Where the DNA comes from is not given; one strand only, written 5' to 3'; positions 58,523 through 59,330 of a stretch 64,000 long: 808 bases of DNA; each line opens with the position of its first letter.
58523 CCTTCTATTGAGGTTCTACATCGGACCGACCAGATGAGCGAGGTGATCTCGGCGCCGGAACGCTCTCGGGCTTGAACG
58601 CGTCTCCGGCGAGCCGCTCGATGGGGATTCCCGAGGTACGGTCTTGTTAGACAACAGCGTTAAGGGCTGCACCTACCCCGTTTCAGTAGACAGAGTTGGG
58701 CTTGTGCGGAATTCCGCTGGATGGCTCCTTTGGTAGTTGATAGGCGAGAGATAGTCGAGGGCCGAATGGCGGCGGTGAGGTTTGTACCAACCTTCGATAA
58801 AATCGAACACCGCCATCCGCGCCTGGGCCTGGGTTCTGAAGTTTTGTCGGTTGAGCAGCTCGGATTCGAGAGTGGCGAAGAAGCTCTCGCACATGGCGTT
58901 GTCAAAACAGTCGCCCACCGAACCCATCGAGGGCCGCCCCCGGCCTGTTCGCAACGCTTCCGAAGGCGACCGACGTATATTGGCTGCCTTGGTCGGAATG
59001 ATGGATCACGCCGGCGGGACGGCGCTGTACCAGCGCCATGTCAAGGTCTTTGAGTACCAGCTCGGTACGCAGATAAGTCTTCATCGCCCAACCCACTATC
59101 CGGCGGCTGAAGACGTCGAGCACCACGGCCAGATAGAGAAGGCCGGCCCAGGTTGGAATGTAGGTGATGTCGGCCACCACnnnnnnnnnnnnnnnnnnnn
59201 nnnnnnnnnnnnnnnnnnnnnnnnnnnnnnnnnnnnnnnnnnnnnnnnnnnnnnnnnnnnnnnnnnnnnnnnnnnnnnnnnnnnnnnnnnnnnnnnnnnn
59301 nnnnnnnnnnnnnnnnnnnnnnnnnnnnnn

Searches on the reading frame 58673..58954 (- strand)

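Call 88: search_protein_families(library=pfam, proteins=[window:58673-58954:-], max_evalue=0.001)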
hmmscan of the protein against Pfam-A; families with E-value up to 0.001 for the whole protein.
window:58673-58954:- (93 aa): 2 families
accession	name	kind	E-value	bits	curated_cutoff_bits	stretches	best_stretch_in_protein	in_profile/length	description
PF13683.12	rve_3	-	3.6e-13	49.5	26.5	1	7-71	4-67/67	Integrase core domain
PF13333.12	rve_2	-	1.7e-11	44.5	22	1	23-75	1-52/56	Integrase core domain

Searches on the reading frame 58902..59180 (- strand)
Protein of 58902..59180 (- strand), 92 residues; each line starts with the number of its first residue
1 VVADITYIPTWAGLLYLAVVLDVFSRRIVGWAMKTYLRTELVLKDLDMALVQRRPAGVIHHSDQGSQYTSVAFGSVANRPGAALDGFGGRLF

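Call 88: search_protein_families(library=pfam, proteins=[window:58902-59180:-], max_evalue=0.001)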
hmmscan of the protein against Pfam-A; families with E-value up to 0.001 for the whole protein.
window:58902-59180:- (92 aa): 1 family
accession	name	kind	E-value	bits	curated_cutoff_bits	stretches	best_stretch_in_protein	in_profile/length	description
PF00665.32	rve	-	1.8e-18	67.1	32.6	1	2-79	9-89/102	Integrase core domain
